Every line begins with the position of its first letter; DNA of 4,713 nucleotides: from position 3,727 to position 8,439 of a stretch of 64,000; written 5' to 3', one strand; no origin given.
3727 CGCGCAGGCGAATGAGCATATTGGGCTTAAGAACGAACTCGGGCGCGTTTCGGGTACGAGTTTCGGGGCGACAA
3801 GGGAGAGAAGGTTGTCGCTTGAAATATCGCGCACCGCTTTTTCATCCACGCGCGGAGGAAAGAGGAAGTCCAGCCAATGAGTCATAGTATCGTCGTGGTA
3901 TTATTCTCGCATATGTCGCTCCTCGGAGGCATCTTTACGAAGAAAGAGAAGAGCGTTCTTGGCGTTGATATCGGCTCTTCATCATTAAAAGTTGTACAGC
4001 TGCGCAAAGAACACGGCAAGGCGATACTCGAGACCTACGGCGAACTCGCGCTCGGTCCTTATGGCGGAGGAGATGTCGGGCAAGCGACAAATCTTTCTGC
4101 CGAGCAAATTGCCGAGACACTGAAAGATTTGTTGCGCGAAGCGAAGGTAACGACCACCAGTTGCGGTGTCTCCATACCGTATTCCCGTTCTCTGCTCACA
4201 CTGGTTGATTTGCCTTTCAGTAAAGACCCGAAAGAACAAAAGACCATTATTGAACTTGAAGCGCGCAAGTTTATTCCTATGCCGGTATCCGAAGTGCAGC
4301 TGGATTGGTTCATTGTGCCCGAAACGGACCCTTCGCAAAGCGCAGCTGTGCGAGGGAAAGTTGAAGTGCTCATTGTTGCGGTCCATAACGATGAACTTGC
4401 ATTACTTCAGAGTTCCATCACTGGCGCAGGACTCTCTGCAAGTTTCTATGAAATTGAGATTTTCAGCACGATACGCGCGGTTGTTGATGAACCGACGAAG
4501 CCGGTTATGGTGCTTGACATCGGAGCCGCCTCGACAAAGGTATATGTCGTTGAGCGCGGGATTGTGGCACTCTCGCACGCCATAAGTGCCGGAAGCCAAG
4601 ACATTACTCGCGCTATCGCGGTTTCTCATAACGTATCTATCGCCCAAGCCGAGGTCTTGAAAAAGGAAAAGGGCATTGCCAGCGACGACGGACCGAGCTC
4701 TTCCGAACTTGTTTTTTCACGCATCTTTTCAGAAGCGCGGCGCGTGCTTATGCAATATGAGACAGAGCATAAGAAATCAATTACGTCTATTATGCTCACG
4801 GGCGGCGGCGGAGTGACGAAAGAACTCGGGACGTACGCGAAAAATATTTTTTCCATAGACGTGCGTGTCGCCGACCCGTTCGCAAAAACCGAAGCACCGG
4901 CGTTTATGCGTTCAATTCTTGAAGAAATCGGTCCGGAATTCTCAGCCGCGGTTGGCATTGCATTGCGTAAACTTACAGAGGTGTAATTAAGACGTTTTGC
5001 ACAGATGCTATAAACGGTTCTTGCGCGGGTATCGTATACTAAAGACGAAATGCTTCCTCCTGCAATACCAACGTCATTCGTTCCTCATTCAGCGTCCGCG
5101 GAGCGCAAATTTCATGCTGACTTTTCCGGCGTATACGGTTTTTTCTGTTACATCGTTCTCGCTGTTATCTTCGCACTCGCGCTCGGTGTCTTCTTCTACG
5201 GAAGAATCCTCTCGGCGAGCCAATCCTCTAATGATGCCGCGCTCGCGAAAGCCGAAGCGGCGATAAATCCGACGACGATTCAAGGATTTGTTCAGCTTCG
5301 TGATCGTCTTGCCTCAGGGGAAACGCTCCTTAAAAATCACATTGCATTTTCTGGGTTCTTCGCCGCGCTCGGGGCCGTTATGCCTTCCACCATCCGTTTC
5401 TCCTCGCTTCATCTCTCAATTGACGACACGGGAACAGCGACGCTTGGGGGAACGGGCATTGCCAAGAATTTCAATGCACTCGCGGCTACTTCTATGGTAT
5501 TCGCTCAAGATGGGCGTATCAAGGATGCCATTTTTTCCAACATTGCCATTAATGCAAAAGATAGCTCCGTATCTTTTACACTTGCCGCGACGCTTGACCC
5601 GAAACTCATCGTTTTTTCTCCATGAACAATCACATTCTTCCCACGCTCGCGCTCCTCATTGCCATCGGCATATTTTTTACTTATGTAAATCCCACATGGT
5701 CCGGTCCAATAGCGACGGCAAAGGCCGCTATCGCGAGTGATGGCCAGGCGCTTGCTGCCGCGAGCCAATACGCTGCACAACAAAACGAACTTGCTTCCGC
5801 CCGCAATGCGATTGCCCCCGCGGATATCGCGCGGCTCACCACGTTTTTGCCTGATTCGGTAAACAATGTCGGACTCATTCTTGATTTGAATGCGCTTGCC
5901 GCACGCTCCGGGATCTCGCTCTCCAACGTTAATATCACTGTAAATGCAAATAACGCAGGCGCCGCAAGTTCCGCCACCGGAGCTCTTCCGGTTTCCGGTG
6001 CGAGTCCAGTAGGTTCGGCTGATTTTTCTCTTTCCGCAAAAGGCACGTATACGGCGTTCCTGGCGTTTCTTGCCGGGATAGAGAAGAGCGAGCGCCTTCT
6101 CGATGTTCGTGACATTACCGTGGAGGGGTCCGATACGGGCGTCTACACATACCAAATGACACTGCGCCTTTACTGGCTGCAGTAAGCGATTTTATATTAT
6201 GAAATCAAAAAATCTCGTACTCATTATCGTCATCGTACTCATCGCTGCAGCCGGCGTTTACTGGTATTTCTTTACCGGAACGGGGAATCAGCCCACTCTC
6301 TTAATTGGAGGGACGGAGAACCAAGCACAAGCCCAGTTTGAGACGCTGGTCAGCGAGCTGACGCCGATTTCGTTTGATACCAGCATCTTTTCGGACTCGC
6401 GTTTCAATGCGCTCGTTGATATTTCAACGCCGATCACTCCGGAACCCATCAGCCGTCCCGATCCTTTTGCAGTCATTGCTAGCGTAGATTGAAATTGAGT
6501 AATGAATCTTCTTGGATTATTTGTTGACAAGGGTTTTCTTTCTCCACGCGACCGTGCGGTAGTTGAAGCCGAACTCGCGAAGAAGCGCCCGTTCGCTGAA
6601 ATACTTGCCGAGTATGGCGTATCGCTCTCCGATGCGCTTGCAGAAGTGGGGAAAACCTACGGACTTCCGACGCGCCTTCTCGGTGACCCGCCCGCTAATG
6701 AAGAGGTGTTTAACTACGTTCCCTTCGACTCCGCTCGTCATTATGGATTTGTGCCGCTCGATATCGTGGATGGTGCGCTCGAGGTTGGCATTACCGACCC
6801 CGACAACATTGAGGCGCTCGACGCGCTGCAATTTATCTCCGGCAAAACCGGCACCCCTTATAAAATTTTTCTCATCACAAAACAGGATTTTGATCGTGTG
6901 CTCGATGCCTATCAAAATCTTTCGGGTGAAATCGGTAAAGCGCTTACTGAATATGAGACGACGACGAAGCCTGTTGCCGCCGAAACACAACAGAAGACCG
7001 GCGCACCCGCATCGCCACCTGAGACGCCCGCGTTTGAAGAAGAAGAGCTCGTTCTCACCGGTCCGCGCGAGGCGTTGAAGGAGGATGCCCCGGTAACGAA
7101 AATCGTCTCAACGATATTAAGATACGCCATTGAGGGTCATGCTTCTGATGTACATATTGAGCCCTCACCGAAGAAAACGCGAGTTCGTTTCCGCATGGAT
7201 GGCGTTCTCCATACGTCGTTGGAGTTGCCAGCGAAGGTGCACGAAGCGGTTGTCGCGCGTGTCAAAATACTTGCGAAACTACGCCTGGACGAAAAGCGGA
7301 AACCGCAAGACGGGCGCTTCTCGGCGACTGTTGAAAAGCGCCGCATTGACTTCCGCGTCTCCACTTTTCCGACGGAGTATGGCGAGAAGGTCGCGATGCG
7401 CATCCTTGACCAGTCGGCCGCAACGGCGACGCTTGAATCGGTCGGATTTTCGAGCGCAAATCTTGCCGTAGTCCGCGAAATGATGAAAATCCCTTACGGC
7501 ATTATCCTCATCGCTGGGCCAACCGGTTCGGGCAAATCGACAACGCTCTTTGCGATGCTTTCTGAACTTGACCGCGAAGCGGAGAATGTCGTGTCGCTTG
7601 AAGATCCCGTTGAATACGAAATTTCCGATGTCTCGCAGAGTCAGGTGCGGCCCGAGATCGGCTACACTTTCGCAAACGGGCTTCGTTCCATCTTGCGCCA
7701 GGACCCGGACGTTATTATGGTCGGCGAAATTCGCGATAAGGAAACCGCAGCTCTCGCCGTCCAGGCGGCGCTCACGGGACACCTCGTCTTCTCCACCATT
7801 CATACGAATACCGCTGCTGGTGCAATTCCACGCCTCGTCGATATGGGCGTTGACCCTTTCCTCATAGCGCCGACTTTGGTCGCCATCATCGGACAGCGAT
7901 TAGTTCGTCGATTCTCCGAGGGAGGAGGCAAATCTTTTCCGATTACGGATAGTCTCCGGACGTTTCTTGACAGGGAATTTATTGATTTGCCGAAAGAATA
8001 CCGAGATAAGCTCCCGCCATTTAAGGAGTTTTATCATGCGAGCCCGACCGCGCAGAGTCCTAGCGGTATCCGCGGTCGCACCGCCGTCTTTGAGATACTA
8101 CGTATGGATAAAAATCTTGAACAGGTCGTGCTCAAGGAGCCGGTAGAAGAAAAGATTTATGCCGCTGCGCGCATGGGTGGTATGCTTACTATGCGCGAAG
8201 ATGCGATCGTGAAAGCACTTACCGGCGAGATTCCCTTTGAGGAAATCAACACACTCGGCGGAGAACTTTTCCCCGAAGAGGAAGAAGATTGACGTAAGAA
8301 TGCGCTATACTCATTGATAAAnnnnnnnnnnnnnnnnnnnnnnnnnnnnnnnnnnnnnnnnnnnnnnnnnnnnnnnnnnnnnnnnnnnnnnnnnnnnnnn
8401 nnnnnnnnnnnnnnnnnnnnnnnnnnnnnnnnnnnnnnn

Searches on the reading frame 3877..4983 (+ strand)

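Call 9: search_protein_families(library=pfam, proteins=[window:3877-4983:+], max_evalue=0.01)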
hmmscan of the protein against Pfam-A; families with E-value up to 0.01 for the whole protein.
window:3877-4983:+ (369 aa): 3 families
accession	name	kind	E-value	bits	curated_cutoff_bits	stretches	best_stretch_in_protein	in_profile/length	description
PF11104.14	PilM_2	-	6.5e-36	124.4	27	1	29-365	1-339/340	Type IV pilus assembly protein PilM;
PF14450.12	FtsA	-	6e-16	59.4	31.8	1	211-359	1-126/127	Cell division protein FtsA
PF06723.19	MreB_Mbl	-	4.8e-07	29.4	27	0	267-333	237-305/327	MreB/Mbl protein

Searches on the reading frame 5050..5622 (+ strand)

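Call 9: search_protein_families(library=pfam, proteins=[window:5050-5622:+], max_evalue=0.01)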
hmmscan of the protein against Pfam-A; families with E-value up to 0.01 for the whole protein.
window:5050-5622:+ (191 aa): 1 family
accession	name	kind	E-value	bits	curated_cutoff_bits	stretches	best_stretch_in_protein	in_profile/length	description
PF07811.17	TadE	-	0.002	18.6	22.9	1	35-64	9-38/43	TadE-like protein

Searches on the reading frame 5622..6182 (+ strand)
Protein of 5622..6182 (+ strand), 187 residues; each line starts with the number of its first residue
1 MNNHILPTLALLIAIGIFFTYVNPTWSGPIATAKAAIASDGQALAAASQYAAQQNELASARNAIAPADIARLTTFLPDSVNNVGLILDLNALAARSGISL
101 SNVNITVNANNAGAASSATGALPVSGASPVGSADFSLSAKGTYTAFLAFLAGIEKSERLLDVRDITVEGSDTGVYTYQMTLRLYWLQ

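Call 9: search_protein_families(library=pfam, proteins=[window:5622-6182:+], max_evalue=0.01)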
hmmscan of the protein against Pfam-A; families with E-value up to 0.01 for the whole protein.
window:5622-6182:+ (187 aa): 1 family
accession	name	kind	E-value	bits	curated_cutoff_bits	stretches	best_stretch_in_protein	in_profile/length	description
PF04350.18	PilO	-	0.00012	22.7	22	0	136-180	90-137/145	Pilus assembly protein, PilO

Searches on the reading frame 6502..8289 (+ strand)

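Call 9: search_protein_families(library=pfam, proteins=[window:6502-8289:+], max_evalue=0.01)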
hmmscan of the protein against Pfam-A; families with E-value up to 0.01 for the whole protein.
window:6502-8289:+ (596 aa): 10 families
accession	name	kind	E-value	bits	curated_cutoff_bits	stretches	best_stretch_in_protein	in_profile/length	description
PF00437.27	T2SSE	-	1.8e-114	382.7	24.9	1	193-583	3-369/370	Type II/IV secretion system protein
PF05157.20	MshEN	-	2.2e-15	56.8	23.1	1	53-140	1-86/90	MshEN domain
PF00005.33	ABC_tran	-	0.00061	20.8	25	1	334-392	13-67/137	ABC transporter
PF25199.1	nSTAND_NTPase5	-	0.001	19.4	34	1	331-374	40-84/145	Novel STAND NTPase 5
PF13173.12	AAA_14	-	0.0013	19.2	27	0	334-378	4-49/129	AAA domain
PF13401.12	AAA_22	-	0.0014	19.4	27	1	333-375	6-48/130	AAA domain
PF13555.12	AAA_29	-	0.0017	18.5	27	1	332-353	22-43/61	P-loop containing region of AAA domain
PF01580.24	FtsK_SpoIIIE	-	0.0028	17.6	24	1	315-354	23-61/221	FtsK/SpoIIIE family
PF06414.18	Zeta_toxin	-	0.0042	17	22.3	1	334-367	18-50/199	Zeta toxin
PF13191.12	AAA_16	-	0.0053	17.7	32.6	0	333-419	25-103/167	AAA ATPase domain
